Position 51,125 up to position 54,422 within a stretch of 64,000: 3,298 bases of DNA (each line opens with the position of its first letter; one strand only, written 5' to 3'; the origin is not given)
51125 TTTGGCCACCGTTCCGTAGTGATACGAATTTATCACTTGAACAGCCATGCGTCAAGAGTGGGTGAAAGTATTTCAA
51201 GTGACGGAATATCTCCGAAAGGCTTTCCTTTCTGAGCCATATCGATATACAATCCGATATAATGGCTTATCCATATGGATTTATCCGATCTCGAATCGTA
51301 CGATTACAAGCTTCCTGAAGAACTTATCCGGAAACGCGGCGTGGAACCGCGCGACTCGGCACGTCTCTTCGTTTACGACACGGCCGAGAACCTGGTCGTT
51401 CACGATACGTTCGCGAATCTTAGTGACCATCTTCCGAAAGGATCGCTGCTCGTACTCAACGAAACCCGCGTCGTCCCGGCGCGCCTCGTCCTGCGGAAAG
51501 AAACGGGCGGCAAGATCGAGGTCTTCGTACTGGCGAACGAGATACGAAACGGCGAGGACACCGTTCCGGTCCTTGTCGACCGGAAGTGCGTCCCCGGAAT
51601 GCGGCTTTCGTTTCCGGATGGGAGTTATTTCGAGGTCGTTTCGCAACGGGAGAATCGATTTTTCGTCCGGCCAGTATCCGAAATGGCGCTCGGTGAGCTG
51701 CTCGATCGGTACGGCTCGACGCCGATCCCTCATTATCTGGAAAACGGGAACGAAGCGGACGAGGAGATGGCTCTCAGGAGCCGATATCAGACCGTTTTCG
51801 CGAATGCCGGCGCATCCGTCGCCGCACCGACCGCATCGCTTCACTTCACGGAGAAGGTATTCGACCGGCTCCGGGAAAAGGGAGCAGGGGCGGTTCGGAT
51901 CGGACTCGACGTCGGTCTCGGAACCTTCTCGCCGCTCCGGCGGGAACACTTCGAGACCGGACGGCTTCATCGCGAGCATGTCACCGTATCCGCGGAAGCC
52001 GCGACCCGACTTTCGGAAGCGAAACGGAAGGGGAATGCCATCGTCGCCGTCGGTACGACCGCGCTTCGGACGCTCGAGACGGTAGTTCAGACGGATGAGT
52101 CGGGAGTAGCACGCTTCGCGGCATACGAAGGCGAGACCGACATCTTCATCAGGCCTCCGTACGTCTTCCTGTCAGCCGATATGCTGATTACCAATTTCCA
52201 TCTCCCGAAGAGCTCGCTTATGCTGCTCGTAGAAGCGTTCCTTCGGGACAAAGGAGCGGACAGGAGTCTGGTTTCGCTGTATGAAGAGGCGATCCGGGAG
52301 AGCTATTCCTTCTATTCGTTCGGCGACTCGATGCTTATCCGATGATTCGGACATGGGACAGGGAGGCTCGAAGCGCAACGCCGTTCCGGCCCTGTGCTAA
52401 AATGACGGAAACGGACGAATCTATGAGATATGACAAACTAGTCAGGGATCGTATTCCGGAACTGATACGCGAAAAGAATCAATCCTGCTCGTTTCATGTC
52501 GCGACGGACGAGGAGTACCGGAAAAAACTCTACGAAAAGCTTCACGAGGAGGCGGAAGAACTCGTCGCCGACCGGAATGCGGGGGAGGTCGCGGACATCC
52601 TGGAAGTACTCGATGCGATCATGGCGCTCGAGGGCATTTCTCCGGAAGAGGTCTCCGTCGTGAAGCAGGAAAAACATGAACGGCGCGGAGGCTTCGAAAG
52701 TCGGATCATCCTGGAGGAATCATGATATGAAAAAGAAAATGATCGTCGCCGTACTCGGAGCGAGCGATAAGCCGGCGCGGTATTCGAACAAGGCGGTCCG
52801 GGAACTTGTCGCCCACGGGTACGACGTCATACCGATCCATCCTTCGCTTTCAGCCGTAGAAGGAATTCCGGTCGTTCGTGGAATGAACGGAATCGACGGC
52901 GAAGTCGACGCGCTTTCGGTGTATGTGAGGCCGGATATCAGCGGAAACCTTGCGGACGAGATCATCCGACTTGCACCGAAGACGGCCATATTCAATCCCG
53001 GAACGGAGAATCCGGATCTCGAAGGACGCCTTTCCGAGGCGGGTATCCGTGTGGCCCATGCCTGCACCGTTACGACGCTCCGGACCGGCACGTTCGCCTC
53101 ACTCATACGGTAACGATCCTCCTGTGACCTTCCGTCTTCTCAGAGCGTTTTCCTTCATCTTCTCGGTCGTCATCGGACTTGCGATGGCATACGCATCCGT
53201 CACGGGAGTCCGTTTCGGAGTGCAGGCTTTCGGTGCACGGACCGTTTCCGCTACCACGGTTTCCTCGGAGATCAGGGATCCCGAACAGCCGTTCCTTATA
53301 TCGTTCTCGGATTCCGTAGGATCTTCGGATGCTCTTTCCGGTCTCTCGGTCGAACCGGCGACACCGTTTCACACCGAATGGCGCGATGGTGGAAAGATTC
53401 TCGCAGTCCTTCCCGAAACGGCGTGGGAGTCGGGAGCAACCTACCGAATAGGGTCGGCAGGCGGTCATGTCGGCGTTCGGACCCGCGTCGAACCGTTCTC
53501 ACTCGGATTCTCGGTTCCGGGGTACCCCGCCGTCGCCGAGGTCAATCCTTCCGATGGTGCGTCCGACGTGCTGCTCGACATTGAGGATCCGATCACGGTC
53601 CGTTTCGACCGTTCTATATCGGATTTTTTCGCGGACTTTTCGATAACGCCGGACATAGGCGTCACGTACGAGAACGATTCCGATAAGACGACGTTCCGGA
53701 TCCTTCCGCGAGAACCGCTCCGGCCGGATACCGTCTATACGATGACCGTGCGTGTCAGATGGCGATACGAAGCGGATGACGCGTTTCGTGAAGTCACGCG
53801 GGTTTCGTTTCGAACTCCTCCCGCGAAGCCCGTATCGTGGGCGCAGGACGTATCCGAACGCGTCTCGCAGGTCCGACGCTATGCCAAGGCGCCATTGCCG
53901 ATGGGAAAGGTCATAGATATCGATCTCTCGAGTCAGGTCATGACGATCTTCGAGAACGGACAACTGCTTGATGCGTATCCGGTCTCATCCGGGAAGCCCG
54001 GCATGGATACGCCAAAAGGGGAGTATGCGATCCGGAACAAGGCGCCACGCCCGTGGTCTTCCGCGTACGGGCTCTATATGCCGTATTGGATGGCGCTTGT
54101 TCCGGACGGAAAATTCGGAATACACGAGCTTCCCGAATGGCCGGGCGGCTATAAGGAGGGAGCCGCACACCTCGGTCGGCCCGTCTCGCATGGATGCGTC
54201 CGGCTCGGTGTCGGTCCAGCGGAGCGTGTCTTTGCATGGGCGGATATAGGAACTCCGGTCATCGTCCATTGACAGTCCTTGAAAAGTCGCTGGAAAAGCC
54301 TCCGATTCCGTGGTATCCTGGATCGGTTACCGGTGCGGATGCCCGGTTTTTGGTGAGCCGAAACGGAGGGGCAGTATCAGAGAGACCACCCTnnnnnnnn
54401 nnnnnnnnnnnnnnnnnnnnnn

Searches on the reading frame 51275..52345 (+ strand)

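Call 95: search_protein_families(library=pfam, proteins=[window:51275-52345:+], max_evalue=0.001)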
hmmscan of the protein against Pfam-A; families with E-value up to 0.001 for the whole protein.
window:51275-52345:+ (356 aa): 1 family
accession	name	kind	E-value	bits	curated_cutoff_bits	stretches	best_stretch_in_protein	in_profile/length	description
PF02547.20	Queuosine_synth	-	3.8e-101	338.9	25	1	6-355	1-322/322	Queuosine biosynthesis protein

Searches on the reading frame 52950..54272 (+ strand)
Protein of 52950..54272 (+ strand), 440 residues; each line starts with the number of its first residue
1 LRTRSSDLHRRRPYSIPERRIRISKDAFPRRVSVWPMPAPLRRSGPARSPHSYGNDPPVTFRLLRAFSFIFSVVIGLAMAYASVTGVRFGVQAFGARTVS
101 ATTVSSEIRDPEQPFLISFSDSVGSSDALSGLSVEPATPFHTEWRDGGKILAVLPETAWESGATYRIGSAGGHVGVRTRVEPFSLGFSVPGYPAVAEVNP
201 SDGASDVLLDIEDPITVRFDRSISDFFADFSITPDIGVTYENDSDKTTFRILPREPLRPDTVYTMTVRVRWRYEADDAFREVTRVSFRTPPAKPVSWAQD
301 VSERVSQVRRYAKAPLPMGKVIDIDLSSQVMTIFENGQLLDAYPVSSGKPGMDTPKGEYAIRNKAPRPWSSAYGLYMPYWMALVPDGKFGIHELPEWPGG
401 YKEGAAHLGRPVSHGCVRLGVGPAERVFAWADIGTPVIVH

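Call 95: search_protein_families(library=pfam, proteins=[window:52950-54272:+], max_evalue=0.001)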
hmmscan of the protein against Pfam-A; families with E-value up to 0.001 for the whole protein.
window:52950-54272:+ (440 aa): 2 families
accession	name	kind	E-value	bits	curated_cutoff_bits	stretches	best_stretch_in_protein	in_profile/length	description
PF03734.19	YkuD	-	4.2e-20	73.3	23.4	1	320-439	2-146/146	L,D-transpeptidase catalytic domain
PF13205.12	Big_5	-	2e-09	38.6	23.6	1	193-270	5-86/105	Bacterial Ig-like domain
